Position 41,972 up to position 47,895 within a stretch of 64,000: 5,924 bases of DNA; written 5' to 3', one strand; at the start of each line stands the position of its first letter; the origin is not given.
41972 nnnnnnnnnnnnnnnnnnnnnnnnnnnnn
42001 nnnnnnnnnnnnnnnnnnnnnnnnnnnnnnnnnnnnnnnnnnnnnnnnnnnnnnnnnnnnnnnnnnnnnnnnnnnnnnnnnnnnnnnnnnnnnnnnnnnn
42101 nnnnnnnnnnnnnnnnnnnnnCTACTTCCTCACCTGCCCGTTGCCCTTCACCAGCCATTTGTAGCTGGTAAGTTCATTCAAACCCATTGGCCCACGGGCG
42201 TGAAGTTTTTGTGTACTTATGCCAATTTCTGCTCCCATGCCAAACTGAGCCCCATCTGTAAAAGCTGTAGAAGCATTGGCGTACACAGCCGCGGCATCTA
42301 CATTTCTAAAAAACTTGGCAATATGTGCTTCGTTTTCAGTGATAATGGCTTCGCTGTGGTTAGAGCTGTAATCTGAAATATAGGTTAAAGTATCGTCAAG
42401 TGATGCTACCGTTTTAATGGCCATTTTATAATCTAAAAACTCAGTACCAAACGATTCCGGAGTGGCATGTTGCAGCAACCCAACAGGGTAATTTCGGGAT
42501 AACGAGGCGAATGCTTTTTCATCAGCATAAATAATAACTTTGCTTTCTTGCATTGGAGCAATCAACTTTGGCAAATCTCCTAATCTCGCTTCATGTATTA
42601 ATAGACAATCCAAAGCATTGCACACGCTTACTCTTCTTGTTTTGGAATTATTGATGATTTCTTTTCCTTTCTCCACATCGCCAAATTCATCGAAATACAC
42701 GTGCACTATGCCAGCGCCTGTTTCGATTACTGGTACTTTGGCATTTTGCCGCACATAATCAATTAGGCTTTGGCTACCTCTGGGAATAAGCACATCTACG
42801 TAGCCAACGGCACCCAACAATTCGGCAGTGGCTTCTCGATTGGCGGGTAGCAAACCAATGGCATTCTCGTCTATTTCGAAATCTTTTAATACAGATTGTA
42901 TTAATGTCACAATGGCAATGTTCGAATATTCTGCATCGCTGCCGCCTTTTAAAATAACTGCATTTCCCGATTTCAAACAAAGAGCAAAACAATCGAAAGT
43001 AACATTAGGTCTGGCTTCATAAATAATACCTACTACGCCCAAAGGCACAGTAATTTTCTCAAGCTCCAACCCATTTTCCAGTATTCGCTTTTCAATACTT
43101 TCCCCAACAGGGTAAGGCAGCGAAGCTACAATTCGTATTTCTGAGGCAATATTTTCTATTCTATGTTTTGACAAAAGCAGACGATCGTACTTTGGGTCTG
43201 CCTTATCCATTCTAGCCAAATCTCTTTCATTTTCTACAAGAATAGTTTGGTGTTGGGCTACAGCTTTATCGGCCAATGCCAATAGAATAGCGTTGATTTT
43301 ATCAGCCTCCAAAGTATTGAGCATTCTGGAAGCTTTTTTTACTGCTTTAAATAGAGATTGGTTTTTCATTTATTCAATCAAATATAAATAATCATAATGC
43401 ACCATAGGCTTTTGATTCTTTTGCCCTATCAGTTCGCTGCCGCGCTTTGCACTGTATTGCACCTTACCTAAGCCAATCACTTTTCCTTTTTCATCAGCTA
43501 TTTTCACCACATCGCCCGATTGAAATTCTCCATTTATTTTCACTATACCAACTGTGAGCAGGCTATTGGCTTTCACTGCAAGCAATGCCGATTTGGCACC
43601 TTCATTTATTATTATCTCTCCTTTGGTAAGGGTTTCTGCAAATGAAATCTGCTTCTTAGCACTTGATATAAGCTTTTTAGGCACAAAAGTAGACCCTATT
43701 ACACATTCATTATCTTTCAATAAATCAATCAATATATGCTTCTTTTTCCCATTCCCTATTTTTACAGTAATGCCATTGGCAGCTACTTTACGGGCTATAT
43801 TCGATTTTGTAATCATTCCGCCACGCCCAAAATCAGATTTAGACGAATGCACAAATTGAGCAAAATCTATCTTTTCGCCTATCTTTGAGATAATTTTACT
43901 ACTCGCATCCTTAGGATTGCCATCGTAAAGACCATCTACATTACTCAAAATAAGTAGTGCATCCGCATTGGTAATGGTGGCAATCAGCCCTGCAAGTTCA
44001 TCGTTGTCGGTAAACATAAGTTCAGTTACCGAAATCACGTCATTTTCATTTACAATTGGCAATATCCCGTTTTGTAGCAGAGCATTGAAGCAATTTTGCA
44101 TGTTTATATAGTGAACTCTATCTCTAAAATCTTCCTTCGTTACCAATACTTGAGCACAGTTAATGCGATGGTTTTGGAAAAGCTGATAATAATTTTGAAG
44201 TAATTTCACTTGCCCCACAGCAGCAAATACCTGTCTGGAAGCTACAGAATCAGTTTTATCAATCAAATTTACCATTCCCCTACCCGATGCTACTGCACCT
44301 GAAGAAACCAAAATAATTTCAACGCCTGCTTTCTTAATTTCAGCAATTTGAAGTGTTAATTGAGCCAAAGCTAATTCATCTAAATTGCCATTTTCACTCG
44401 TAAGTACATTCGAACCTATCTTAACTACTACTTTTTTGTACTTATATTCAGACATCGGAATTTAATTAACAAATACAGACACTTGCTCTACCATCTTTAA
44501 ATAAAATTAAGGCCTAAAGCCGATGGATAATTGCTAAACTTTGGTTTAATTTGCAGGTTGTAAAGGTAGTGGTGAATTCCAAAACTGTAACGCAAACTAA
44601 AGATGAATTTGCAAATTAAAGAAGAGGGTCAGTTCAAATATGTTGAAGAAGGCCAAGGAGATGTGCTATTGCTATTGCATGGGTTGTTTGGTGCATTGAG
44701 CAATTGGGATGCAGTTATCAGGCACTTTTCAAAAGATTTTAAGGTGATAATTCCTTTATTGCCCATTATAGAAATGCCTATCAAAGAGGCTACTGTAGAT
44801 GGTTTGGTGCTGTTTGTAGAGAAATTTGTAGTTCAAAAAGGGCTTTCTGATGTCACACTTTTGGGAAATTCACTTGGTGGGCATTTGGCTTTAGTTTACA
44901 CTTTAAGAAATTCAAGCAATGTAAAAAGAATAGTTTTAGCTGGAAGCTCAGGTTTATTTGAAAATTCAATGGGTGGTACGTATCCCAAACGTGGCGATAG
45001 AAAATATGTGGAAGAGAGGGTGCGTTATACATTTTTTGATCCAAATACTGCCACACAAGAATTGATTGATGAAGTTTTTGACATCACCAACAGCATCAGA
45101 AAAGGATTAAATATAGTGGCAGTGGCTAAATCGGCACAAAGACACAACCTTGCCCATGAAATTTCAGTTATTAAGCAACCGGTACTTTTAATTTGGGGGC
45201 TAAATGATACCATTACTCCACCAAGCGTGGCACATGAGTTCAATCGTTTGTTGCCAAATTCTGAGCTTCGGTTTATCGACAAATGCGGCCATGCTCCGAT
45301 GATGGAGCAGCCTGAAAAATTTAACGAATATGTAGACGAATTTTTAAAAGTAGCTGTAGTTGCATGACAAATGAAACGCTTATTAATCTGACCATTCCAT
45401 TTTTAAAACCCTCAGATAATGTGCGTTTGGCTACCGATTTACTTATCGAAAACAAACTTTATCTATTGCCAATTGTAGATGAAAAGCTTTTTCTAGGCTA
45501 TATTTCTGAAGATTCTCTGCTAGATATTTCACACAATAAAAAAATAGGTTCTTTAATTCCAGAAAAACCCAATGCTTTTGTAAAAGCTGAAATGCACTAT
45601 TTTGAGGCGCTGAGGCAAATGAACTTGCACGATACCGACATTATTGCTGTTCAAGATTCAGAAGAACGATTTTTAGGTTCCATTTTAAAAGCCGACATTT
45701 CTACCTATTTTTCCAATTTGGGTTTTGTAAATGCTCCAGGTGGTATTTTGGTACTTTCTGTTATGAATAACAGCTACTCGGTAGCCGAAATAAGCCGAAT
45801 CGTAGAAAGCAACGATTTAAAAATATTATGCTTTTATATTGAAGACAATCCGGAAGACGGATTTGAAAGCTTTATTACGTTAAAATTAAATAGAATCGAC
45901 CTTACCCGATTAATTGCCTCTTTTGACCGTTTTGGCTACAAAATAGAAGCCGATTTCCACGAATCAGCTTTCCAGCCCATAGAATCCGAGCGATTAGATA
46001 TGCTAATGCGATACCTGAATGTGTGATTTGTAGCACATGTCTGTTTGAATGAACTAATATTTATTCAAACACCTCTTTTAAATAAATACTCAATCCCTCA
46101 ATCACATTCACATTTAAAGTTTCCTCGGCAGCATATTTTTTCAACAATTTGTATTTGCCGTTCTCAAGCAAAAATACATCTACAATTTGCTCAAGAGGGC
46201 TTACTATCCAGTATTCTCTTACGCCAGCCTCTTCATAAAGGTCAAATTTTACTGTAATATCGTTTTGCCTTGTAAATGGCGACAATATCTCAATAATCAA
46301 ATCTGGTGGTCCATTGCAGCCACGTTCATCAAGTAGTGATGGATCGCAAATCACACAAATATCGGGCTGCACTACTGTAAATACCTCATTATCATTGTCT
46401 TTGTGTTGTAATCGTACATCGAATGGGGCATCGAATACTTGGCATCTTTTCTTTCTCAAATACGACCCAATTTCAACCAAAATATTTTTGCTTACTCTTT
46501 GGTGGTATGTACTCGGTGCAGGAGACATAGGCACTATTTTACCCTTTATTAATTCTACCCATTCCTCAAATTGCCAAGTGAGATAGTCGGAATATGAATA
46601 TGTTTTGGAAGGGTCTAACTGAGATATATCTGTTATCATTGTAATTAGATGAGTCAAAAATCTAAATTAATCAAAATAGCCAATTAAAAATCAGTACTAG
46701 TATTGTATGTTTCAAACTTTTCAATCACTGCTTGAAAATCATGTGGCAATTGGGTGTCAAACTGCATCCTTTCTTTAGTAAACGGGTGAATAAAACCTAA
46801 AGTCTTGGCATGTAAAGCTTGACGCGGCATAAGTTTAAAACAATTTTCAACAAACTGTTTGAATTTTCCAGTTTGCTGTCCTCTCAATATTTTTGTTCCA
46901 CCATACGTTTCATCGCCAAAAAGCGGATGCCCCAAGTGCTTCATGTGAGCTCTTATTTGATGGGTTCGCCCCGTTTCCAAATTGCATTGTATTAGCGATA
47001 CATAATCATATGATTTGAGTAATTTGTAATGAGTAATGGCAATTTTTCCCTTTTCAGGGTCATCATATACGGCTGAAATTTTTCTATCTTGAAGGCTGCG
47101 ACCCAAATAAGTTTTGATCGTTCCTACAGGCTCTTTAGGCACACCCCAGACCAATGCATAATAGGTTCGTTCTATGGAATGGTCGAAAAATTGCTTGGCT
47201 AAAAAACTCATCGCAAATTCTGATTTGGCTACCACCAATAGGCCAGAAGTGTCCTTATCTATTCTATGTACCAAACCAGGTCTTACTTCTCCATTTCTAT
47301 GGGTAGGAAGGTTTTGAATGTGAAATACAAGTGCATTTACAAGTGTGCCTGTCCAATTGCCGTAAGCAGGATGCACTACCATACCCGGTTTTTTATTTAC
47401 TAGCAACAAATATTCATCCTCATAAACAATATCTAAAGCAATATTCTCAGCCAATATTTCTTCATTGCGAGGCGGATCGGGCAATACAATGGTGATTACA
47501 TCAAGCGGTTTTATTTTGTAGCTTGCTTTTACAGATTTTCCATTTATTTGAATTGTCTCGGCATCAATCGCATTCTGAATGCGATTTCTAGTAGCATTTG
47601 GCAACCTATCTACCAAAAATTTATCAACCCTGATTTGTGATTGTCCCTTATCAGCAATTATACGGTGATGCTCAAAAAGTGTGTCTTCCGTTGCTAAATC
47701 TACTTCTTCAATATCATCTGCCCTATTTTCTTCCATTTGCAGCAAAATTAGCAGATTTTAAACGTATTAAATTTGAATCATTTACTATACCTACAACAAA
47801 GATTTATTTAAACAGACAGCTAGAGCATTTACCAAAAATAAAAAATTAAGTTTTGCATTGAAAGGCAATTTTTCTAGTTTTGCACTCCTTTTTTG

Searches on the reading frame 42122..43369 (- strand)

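Call 79: search_protein_families(library=pfam, proteins=[window:42122-43369:-], max_evalue=0.001)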
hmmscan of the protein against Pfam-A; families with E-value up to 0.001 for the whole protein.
window:42122-43369:- (415 aa): 1 family
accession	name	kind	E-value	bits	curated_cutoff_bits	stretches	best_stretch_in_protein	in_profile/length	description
PF00171.27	Aldedh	-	9e-10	38.1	23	1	35-263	55-282/461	Aldehyde dehydrogenase family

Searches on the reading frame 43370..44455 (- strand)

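Call 79: search_protein_families(library=pfam, proteins=[window:43370-44455:-], max_evalue=0.001)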
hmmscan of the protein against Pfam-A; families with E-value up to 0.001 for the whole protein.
window:43370-44455:- (361 aa): 2 families
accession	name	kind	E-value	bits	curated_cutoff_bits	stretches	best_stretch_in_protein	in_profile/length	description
PF00696.33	AA_kinase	-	5.7e-40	137.9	24.9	1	7-235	1-234/234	Amino acid kinase family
PF01472.26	PUA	-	2.8e-14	53.2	24.8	1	279-348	1-68/74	PUA domain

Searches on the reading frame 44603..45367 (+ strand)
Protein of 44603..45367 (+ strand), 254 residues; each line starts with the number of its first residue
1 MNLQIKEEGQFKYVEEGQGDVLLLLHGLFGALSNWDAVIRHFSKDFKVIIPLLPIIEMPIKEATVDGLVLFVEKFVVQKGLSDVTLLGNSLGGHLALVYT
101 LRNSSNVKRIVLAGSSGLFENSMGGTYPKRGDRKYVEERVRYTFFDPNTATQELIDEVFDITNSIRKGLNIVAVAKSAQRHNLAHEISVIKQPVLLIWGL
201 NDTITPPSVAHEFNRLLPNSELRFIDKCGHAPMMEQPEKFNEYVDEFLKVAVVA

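Call 79: search_protein_families(library=pfam, proteins=[window:44603-45367:+], max_evalue=0.001)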
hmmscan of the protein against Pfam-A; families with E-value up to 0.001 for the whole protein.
window:44603-45367:+ (254 aa): 5 families
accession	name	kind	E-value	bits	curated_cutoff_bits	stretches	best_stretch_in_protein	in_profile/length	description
PF00561.26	Abhydrolase_1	-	1.6e-22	80.8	25.8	2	21-141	2-125/245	alpha/beta hydrolase fold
PF12146.15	Hydrolase_4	-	9.6e-12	45.1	27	1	63-236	57-238/239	Serine aminopeptidase, S33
PF12697.13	Abhydrolase_6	-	1.3e-11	46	26.3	1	22-242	1-216/217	Alpha/beta hydrolase family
PF05448.18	AXE1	-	0.00026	20.3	21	1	181-235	256-308/321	Acetyl xylan esterase (AXE1)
PF08386.16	Abhydrolase_4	-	0.00043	20.8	21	1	190-249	33-92/103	TAP-like protein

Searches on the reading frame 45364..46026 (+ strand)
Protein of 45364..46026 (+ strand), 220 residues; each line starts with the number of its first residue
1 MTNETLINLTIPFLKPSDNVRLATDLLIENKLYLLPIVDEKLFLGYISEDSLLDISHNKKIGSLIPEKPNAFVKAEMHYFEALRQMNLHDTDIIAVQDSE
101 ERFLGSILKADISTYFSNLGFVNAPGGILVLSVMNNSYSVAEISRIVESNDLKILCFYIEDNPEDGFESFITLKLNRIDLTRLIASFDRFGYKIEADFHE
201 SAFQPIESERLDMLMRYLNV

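Call 79: search_protein_families(library=pfam, proteins=[window:45364-46026:+], max_evalue=0.001)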
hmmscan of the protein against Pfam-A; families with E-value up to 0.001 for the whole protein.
window:45364-46026:+ (220 aa): 1 family
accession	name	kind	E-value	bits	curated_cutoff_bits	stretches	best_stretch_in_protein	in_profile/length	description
PF00571.33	CBS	-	8.1e-07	29.7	24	0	11-55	9-54/57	CBS domain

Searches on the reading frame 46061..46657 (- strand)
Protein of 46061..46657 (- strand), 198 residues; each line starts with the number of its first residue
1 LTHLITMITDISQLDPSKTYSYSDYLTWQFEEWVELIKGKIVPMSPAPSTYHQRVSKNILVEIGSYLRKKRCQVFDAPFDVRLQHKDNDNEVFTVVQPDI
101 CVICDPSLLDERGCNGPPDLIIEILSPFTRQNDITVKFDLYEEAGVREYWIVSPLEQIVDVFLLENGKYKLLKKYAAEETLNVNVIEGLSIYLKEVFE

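Call 79: search_protein_families(library=pfam, proteins=[window:46061-46657:-], max_evalue=0.001)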
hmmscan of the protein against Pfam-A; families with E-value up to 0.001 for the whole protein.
window:46061-46657:- (198 aa): 1 family
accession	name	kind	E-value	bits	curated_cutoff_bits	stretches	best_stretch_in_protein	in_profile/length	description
PF05685.18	Uma2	-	1.7e-33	116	27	1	24-192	3-170/172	Putative restriction endonuclease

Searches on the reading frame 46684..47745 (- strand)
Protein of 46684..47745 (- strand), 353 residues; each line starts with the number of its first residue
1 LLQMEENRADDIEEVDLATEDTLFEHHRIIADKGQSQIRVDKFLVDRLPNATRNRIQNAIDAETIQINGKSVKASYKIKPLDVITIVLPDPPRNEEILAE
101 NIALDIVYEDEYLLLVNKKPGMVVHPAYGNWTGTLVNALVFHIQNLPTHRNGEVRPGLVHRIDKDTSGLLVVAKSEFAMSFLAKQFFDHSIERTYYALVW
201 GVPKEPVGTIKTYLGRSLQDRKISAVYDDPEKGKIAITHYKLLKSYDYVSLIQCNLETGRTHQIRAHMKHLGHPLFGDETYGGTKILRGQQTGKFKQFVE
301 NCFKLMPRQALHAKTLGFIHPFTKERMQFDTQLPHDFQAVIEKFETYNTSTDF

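Call 79: search_protein_families(library=pfam, proteins=[window:46684-47745:-], max_evalue=0.001)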
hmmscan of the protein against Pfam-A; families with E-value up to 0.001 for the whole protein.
window:46684-47745:- (353 aa): 2 families
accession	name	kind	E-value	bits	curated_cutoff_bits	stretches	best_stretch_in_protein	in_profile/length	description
PF00849.27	PseudoU_synth_2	-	2e-32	113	26.8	1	113-270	2-152/152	RNA pseudouridylate synthase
PF01479.30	S4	-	2.1e-07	31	22.8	1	39-84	2-48/48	S4 domain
